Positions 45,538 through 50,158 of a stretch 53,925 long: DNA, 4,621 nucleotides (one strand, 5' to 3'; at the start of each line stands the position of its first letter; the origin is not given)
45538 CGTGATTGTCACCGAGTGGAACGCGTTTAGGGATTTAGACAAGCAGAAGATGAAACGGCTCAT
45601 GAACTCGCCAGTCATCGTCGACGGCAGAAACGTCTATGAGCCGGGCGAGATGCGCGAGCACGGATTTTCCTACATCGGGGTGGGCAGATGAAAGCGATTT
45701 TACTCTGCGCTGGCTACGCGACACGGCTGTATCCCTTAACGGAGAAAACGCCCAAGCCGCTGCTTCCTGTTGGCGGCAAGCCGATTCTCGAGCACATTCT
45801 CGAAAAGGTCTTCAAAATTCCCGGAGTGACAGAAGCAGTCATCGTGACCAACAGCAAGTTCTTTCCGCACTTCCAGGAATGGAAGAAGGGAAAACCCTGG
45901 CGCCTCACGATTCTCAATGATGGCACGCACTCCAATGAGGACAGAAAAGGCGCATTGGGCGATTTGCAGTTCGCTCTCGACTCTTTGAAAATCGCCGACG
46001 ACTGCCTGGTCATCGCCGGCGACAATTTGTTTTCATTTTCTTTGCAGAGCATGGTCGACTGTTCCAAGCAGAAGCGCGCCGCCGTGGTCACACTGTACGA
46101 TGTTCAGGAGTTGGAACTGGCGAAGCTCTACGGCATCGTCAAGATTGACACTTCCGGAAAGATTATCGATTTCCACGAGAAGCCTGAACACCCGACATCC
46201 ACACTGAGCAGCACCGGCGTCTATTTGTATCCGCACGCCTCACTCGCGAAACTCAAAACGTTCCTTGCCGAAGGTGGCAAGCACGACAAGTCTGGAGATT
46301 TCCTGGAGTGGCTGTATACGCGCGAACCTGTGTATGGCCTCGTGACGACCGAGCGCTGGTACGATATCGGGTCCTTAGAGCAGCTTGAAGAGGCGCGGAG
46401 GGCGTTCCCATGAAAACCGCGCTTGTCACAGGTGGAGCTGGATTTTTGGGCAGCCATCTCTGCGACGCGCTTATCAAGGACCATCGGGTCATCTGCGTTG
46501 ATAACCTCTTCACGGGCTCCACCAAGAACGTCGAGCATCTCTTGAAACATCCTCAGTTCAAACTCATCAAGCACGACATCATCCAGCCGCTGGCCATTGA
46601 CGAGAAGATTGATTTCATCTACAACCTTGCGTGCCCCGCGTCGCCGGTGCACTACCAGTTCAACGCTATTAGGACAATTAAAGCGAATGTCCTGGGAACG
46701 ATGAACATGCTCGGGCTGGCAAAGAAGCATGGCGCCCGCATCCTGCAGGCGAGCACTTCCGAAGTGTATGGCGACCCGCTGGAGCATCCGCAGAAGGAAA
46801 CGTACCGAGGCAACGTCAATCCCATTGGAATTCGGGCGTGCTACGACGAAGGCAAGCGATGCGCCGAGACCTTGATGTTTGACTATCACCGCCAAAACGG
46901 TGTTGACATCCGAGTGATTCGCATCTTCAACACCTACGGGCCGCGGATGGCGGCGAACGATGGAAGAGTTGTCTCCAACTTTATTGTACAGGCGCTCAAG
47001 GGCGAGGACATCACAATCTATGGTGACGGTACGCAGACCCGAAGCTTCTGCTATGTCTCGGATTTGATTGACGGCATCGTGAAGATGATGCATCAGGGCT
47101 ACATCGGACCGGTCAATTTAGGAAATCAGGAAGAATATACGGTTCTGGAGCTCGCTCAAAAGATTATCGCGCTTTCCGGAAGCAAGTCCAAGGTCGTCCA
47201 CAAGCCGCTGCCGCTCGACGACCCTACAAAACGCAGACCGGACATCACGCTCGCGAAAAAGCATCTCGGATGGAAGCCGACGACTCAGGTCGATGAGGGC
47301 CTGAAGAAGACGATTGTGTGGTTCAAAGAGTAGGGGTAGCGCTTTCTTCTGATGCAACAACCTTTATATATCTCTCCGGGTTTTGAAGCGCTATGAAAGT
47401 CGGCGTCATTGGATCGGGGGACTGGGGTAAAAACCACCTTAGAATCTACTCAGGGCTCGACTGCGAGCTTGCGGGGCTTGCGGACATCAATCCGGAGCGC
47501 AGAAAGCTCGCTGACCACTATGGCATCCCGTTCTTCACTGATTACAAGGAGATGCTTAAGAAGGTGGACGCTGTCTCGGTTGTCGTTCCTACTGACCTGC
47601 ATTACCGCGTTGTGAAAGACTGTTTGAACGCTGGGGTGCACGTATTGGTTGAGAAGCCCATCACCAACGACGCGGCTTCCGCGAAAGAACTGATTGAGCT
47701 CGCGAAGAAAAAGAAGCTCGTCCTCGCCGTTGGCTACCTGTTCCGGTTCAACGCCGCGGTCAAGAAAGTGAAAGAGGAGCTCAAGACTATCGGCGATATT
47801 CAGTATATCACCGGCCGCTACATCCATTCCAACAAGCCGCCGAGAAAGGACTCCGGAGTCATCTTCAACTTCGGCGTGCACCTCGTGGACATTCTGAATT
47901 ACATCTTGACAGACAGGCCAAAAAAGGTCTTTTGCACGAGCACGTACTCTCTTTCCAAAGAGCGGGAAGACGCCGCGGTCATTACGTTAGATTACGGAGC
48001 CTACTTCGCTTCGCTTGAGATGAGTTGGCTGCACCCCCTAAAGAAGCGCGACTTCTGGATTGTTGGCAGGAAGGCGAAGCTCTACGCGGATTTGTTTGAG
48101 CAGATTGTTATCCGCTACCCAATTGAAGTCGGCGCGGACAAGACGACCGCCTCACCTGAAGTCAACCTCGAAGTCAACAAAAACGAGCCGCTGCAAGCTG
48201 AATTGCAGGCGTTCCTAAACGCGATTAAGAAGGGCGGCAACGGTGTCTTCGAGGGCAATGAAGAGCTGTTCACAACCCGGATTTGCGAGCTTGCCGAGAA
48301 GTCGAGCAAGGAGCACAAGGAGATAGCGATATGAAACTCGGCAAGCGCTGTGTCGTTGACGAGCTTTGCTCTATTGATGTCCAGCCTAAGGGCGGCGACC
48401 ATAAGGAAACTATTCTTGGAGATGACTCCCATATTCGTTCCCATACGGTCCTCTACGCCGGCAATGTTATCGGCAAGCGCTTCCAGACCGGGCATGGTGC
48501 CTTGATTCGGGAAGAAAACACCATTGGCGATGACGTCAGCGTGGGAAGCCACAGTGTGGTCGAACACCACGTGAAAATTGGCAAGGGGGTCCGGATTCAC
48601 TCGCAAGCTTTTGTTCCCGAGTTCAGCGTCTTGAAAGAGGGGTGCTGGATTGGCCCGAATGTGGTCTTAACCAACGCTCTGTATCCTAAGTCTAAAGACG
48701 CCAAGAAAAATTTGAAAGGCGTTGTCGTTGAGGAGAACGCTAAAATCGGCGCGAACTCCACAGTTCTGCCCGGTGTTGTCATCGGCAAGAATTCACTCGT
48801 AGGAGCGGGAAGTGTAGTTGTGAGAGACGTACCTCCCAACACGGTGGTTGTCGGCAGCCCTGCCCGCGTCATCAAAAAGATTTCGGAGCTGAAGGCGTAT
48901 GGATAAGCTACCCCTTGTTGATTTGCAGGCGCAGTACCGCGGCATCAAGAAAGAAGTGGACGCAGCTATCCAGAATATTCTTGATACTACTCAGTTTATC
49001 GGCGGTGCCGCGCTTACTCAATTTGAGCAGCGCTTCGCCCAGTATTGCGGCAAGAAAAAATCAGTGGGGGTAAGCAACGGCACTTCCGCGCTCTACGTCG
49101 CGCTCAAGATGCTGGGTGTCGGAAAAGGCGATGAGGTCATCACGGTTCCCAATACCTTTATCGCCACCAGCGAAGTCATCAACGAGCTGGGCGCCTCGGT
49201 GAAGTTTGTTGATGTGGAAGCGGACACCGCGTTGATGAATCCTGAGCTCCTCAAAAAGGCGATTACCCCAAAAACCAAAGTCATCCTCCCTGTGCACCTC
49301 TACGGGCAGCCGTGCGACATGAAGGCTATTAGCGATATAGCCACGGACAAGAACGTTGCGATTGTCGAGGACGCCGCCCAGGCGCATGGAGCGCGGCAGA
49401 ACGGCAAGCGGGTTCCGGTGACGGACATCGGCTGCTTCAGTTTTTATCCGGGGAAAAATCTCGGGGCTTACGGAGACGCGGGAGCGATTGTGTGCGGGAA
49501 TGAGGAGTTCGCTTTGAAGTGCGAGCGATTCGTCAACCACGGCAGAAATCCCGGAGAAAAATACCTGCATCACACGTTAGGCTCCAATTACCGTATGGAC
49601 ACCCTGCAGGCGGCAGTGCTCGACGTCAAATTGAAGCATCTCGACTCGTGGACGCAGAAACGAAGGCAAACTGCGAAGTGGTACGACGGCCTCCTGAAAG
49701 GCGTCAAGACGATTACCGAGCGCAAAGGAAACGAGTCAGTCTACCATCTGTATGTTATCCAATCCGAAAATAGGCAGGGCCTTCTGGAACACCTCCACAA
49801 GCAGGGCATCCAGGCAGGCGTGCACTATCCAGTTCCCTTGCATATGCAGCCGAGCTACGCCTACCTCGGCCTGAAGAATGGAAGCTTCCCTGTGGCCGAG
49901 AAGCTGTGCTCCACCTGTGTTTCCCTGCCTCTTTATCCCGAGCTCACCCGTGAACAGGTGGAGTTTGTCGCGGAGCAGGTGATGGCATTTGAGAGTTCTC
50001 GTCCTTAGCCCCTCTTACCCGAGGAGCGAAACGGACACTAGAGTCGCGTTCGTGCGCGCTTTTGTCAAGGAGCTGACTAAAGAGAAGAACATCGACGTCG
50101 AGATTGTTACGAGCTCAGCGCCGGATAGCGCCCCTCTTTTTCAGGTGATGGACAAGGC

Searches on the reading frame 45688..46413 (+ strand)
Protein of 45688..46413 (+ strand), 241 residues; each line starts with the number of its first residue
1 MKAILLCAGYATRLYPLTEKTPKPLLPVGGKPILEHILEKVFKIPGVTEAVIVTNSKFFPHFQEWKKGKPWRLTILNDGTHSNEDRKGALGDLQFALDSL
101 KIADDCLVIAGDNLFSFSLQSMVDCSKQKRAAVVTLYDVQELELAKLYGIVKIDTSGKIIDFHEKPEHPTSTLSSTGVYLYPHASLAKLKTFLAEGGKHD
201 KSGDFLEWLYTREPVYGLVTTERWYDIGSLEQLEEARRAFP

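Call 3: search_protein_families(library=pfam, proteins=[window:45688-46413:+], max_evalue=0.1)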
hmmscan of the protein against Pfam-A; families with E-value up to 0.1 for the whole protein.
window:45688-46413:+ (241 aa): 4 families
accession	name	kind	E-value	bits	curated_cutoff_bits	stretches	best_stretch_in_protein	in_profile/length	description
PF00483.29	NTP_transferase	-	1.1e-39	137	21.2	1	2-238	1-240/245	Nucleotidyl transferase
PF12804.13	NTP_transf_3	-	4.1e-12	47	27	1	3-141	1-126/160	MobA-like NTP transferase domain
PF02348.25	CTP_transf_3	-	0.004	17.4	22.6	1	23-58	16-51/217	Cytidylyltransferase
PF01128.25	IspD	-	0.0053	17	27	1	2-81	2-76/221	2-C-methyl-D-erythritol 4-phosphate cytidylyltransferase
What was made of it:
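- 45688..46413 (+): Canonical sugar-1-phosphate nucleotidyltransferase (NT2) with an intact G-loop, PKP and W-Y-D-I-G. PF00483 E=1e-39 (call 3).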

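Call 4: search_protein_families(library=ncbifam, proteins=[window:45688-46413:+], max_evalue=0.1)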
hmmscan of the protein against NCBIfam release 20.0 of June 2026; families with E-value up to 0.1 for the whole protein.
window:45688-46413:+ (241 aa): 44 families (the best 25 are shown)
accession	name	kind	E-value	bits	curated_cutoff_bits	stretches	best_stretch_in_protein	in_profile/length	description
TIGR03992.1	Arch_glmU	subfamily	1.6e-27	96.4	292.1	1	1-229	1-216/393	bifunctional sugar-1-phosphate nucleotidylyltransferase/acetyltransferase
NF041313.1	UDPGP_AglF_Halo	equivalog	1.7e-27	96.4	400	1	1-184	1-177/234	UTP--glucose-1-phosphate uridylyltransferase AglF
NF052502.1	man1P_GTase_Rv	exception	2.2e-25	89.3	440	1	2-232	2-222/352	mannose-1-phosphate guanylyltransferase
TIGR01208.1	rmlA_long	equivalog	1.2e-24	86.8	320.25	1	2-238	1-232/353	glucose-1-phosphate thymidylyltransferase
NF003670.0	PRK05293.1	equivalog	9.9e-21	74.1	470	1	3-236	7-254/382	glucose-1-phosphate adenylyltransferase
TIGR02091.1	glgC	equivalog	2.8e-20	72.7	424.9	2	103-236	113-255/364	glucose-1-phosphate adenylyltransferase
TIGR01207.1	rmlA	equivalog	8e-20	71.1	360.65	1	2-186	1-180/286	glucose-1-phosphate thymidylyltransferase RfbA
NF045761.1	NAMPUrTaseMurU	equivalog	6.7e-19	68.6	250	1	1-237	1-224/226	N-acetylmuramate alpha-1-phosphate uridylyltransferase MurU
NF012024.0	PRK15480.1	equivalog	9.5e-19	67.6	588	1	2-185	5-183/292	glucose-1-phosphate thymidylyltransferase RfbA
NF041173.1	Sug_nt_acttase_Thmprot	equivalog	4.6e-18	65.3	600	1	1-229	1-216/405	bifunctional sugar-1-phosphate nucleotidylyltransferase/acetyltransferase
NF049965.1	GlMnHpPGnyltfHddC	equivalog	1.5e-17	64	300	1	1-181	1-167/221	D-glycero-D-manno-heptose 1-phosphate guanosyltransferase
TIGR01099.1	galU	equivalog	4.3e-17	62.5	326.8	2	1-57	2-57/261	UTP--glucose-1-phosphate uridylyltransferase GalU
NF002772.0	PRK02862.1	equivalog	3e-15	55.9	537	2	103-169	116-182/429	glucose-1-phosphate adenylyltransferase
TIGR02623.1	G1P_cyt_trans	equivalog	2.3e-13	50.2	300.25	2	1-54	1-53/255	glucose-1-phosphate cytidylyltransferase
NF002023.0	PRK00844.1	subfamily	1.5e-12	47.1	458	2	103-214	118-238/408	glucose-1-phosphate adenylyltransferase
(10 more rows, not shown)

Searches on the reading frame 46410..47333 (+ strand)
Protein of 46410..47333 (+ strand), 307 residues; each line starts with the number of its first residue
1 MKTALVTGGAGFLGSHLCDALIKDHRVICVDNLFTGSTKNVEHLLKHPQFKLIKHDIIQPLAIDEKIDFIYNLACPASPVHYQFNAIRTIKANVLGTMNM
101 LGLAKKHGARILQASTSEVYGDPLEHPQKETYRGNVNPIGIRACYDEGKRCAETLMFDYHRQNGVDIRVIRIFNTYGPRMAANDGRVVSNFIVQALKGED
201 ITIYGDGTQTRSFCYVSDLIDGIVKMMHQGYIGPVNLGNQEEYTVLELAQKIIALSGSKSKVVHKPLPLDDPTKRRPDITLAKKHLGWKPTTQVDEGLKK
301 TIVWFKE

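Call 3: search_protein_families(library=pfam, proteins=[window:46410-47333:+], max_evalue=0.1)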
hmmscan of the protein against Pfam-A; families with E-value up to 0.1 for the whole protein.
window:46410-47333:+ (307 aa): 7 families
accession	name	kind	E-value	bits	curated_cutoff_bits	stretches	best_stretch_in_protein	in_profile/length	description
PF16363.11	GDP_Man_Dehyd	-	1.1e-56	193.1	27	1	5-301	1-332/332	GDP-mannose 4,6 dehydratase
PF01370.27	Epimerase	-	1.6e-51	175.5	20.9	1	4-229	1-227/240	NAD dependent epimerase/dehydratase family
PF01073.25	3Beta_HSD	-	8e-14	51.8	22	1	5-221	1-223/280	3-beta hydroxysteroid dehydrogenase/isomerase family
PF07993.18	NAD_binding_4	-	2.1e-11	43.9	20.1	1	63-177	85-209/258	Male sterility protein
PF02719.21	Polysacc_synt_2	-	7.5e-11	42.2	20.2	2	145-261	138-252/293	Polysaccharide biosynthesis protein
PF04321.23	RmlD_sub_bind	-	8.1e-10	38.7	27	1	4-263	3-238/287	RmlD substrate binding domain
PF00106.31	adh_short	-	0.022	14.7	26.6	1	2-65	1-66/195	short chain dehydrogenase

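Call 53: search_protein_families(library=ncbifam, proteins=[window:46410-47333:+], max_evalue=0.00001)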
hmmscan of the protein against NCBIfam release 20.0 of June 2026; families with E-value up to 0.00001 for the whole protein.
window:46410-47333:+ (307 aa): 22 families
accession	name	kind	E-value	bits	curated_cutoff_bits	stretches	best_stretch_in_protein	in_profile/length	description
TIGR01181.1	dTDP_gluc_dehyt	equivalog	2.2e-43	148.5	365.1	1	4-306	2-312/321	dTDP-glucose 4,6-dehydratase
TIGR04180.1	EDH_00030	hypoth_equivalog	6.6e-32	110.7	475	1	5-265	2-265/297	NAD-dependent 4,6-dehydratase LegB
TIGR01179.1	galE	equivalog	7.3e-30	103.9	262.3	1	5-305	3-325/332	UDP-glucose 4-epimerase GalE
NF008872.0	PRK11908.1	equivalog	4.5e-28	98.3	294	1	1-306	1-336/349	bifunctional UDP-4-keto-pentose/UDP-xylose synthase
NF005998.1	PRK08125.1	equivalog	4.9e-27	94.6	777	1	4-255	318-584/649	bifunctional UDP-4-amino-4-deoxy-L-arabinose formyltransferase/UDP-glucuronic acid oxidase ArnA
NF007490.0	PRK10084.1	subfamily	2.4e-22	79.4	649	1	4-305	3-334/361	dTDP-glucose 4,6-dehydratase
TIGR02197.1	heptose_epim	equivalog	1.1e-21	77.3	274.6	1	5-305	2-313/316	ADP-glyceromanno-heptose 6-epimerase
NF011728.1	PRK15181.1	equivalog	2.6e-21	76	760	1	2-305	16-337/348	Vi polysaccharide biosynthesis UDP-N-acetylglucosaminuronic acid C-4 epimerase TviC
NF007582.0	PRK10217.1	equivalog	1.8e-20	73.4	698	1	1-305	1-331/355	dTDP-glucose 4,6-dehydratase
NF007956.0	PRK10675.1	subfamily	4.5e-15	55.6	394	1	4-304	3-328/338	UDP-glucose 4-epimerase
NF047922.1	GDPFucSynFcl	equivalog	7.9e-15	55.1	500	1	50-305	37-301/308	GDP-L-fucose synthase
NF043036.1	ErythonDh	equivalog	1.5e-11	44.1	325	1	5-172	4-176/321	D-erythronate dehydrogenase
TIGR02622.1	CDP_4_6_dhtase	equivalog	2.2e-11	43.5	278.45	1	2-306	5-331/352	CDP-glucose 4,6-dehydratase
TIGR01472.1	gmd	equivalog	1.2e-10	41.1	415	1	2-248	1-260/342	GDP-mannose 4,6-dehydratase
NF041015.1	UDPsulfquin_syn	equivalog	4.2e-10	39.2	575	0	185-256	236-310/384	UDP-sulfoquinovose synthase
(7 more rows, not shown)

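Call 60: search_solved_structures(query=window:46410-47333:+, max_evalue=1e-30)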
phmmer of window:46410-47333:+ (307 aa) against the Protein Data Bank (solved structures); distinct sequences matched with E-value up to 1e-30: 13.
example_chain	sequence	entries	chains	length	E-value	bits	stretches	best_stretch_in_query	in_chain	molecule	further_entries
4gll_A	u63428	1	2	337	3e-118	398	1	2-306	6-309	UDP-glucuronic acid decarboxylase 1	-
2b69_A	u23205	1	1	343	3.2e-118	397.9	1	2-306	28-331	UDP-glucuronate decarboxylase 1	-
4m55_A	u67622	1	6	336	1.5e-117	395.7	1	2-306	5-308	UDP-glucuronic acid decarboxylase 1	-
4lk3_A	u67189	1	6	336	2e-117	395.2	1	2-306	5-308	UDP-glucuronic acid decarboxylase 1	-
8vr2_A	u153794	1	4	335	2.1e-38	135.8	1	3-305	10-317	NAD-dependent epimerase/dehydratase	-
4zrm_A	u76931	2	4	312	2.2e-38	135.7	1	4-306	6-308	UDP-glucose 4-epimerase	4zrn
7ys8_A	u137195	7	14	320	1.3e-35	126.6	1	4-306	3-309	UDP-glucose 4-epimerase | UDP-glucose 4-epimerase along with EC 5.1.3.2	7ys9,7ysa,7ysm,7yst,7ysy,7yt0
6bi4_A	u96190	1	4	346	7.7e-33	117.5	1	4-306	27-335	dTDP-glucose 4,6-dehydratase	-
6dnt_A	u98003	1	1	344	1e-32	117.1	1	2-305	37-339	NAD-dependent epimerase/dehydratase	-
6zl6_A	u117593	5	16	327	1.3e-32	116.7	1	4-303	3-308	Epimerase domain-containing protein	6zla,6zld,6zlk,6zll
6zlj_A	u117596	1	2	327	1.6e-32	116.4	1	4-303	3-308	Epimerase domain-containing protein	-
8rdg_A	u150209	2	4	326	2.9e-31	112.3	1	4-302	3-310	SDR family NAD(P)-dependent oxidoreductase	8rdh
8rdi_A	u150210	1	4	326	8.2e-31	110.8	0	4-302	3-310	SDR family NAD(P)-dependent oxidoreductase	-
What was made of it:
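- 46410..47333 (+): UDP-glucuronate decarboxylase (UXS). E=3e-118 to human UXS1 structures (call 60).
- Checked: Gene order: divergent transcription from ugd (true start ATG 44399), a canonical NT (45688-46413) and UDP-GlcA decarboxylase (46410-47333; E=3e-118 to human UXS1, call 60) is confirmed.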

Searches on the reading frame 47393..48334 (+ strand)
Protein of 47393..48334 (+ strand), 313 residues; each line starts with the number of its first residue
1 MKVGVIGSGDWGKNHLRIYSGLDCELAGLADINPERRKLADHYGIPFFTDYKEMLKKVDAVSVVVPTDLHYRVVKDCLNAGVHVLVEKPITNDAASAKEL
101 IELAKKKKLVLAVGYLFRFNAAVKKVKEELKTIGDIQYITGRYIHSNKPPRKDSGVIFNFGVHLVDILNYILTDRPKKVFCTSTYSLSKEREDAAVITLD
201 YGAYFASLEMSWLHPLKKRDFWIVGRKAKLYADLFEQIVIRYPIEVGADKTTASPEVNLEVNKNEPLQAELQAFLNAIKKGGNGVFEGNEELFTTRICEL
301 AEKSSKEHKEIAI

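Call 53: search_protein_families(library=ncbifam, proteins=[window:47393-48334:+], max_evalue=0.00001)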
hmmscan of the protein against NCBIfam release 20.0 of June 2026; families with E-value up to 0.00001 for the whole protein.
window:47393-48334:+ (313 aa): 10 families
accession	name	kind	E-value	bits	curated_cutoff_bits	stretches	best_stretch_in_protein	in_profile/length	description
NF040723.1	UDP-GlcNAcDh_Arch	equivalog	1.5e-68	231.5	450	1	1-305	1-301/302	UDP-N-acetylglucosamine 3-dehydrogenase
TIGR04380.1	myo_inos_iolG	equivalog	5.1e-28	97.9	355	1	1-190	2-203/330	inositol 2-dehydrogenase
NF007574.0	PRK10206.1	equivalog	8.8e-16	57.9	352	1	40-228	46-243/345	oxidoreductase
NF052679.1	InsChiInosDhIolG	equivalog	6.3e-15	55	540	1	1-182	3-198/343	bifunctional inositol 2-dehydrogenase/D-chiro-inositol 1-dehydrogenase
NF008607.0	PRK11579.1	subfamily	6e-13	48.5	330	1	2-143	6-152/346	oxidoreductase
NF052479.1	LevoglcsnDh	equivalog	7.3e-13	47.9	650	1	2-189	5-219/386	levoglucosan dehydrogenase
NF041392.1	XylDh_Gfo6_Halo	equivalog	1.9e-10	40.1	350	1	56-141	81-168/350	D-xylose 1-dehydrogenase Gfo6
NF058561.1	BT_2158_fam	equivalog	4.7e-09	35.3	750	1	5-138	40-179/487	glycoside 3-dehydrogenase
NF058563.1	BT_2159_fam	equivalog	3.4e-07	29.6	650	1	1-136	1-143/350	disaccharide 3-dehydrogenase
TIGR01761.1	thiaz-red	subfamily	9.1e-06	25.4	188.8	0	24-113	29-121/350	thiazolinyl imide reductase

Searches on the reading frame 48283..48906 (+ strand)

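Call 53: search_protein_families(library=ncbifam, proteins=[window:48283-48906:+], max_evalue=0.00001)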
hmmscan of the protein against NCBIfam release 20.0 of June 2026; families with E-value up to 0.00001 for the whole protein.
window:48283-48906:+ (207 aa): 47 families (the best 25 are shown)
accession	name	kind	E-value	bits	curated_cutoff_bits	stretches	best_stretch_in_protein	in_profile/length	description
TIGR03570.1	NeuD_NnaD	subfamily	2.6e-25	89.2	160.8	2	146-195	153-202/202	NeuD/PglB/VioB family sugar acetyltransferase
TIGR03532.1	DapD_Ac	equivalog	2.2e-24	86.4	231.75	1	71-202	91-216/231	2,3,4,5-tetrahydropyridine-2,6-dicarboxylate N-acetyltransferase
NF003657.0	PRK05289.1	equivalog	2.7e-20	72.6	226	3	49-112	4-67/264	acyl-ACP--UDP-N-acetylglucosamine O-acyltransferase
NF041874.1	EPS_EpsC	equivalog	3.7e-20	72.3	150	1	119-199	86-166/168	serine O-acetyltransferase EpsC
NF007240.0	PRK09677.1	equivalog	2.3e-18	66.4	243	1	83-200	70-184/192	putative lipopolysaccharide biosynthesis O-acetyl transferase WbbJ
NF002060.0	PRK00892.1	subfamily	3.8e-17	62.4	207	1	72-132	107-167/345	UDP-3-O-(3-hydroxymyristoyl)glucosamine N-acyltransferase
NF007076.0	PRK09527.1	equivalog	6.5e-17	61.6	347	1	119-202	100-187/203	galactoside O-acetyltransferase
TIGR01852.1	lipid_A_lpxA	equivalog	5.3e-16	58.7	231.05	1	73-129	5-61/254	acyl-ACP--UDP-N-acetylglucosamine O-acyltransferase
NF058585.1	HptprglPActTf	PfamEq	6.8e-16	58.3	300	1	144-203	104-163/172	heptaprenylglyceryl phosphate O-acetyltransferase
TIGR01853.1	lipid_A_lpxD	equivalog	7.8e-16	57.9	242.5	1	73-131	99-157/325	UDP-3-O-(3-hydroxymyristoyl)glucosamine N-acyltransferase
NF050158.1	CarbAnhydGPos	equivalog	1.6e-15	57.2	250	1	144-202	85-145/172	gamma carbonic anhydrase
NF007499.0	PRK10092.1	equivalog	1e-14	54.8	314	1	131-200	113-183/183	maltose O-acetyltransferase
NF007797.0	PRK10502.1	subfamily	1.2e-14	54.4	192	1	141-199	120-178/183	WcaF family extracellular polysaccharide biosynthesis acetyltransferase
TIGR03308.1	phn_thr-fam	hypoth_equivalog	1.4e-14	54.4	201.65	1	141-199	103-161/204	phosphonate metabolim protein, transferase hexapeptide repeat family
NF000490.1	chloram_CatB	equivalog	2.4e-14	53.2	350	1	134-199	98-163/210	type B chloramphenicol O-acetyltransferase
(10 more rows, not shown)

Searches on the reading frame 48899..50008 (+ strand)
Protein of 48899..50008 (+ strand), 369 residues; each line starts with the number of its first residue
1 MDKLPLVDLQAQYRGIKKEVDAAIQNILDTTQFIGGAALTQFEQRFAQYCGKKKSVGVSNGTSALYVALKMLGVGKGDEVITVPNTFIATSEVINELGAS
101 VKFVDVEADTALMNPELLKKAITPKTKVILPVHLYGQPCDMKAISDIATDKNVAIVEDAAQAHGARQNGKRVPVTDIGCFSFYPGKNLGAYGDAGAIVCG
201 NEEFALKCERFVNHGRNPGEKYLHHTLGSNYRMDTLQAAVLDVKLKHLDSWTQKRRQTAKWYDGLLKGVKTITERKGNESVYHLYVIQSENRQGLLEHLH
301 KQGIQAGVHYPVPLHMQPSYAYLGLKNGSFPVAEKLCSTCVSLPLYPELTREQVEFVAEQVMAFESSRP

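Call 53: search_protein_families(library=ncbifam, proteins=[window:48899-50008:+], max_evalue=0.00001)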
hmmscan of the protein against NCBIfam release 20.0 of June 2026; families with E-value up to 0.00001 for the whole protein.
window:48899-50008:+ (369 aa): 15 families
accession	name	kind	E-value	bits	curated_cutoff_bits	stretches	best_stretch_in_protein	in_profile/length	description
TIGR03588.1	PseC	equivalog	5e-81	272.5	423.5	1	19-362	12-377/380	UDP-4-amino-4,6-dideoxy-N-acetyl-beta-L-altrosamine transaminase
NF008687.0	PRK11706.1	equivalog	6e-63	212.8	375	1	22-364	15-373/375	dTDP-4-amino-4,6-dideoxygalactose transaminase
TIGR04181.1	NHT_00031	hypoth_equivalog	4.5e-60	203.4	420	1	22-344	14-357/359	LegC family aminotransferase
NF008658.2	PRK11658.1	equivalog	6.4e-56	189.6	631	1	18-361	14-373/379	UDP-4-amino-4-deoxy-L-arabinose aminotransferase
TIGR02379.1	ECA_wecE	subfamily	1.3e-47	162.4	434.85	1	23-363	16-373/376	dTDP-4-amino-4,6-dideoxy-D-glucose transaminase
TIGR04427.1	PLP_DesI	equivalog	5.8e-39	134.3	650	1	35-359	50-377/390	dTDP-4-dehydro-6-deoxyglucose aminotransferase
NF011936.0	PRK15407.1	equivalog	5.9e-38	130.7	423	2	18-217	47-253/440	lipopolysaccharide biosynthesis protein RfbH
TIGR01326.1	OAH_OAS_sulfhy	subfamily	4e-07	29.1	495.1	1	42-213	62-231/418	O-acetylhomoserine aminocarboxypropyltransferase/cysteine synthase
NF006003.0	PRK08133.1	equivalog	4.1e-07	29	522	1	38-167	67-196/396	O-succinylhomoserine sulfhydrylase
NF006096.0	PRK08248.1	equivalog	6.5e-07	28.3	726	1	41-160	68-187/431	homocysteine synthase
NF041364.1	GntC_guanitoxin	equivalog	6.8e-07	28.5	415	1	56-161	63-176/356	guanitoxin biosynthesis PLP-dependent (S)-gamma-hydroxy-L-arginine cyclodehydratase GntC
NF004770.0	PRK06108.1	subfamily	8.9e-07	28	422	1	43-130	87-175/396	pyridoxal phosphate-dependent aminotransferase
NF005695.0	PRK07503.1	equivalog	1.1e-06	27.6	666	1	36-198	64-224/403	methionine gamma-lyase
NF006488.0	PRK08912.1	equivalog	2.3e-06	26.8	498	1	58-130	92-164/387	aminotransferase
TIGR01325.1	O_suc_HS_sulf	equivalog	4.2e-06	25.6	510.05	1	39-211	56-226/380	O-succinylhomoserine sulfhydrylase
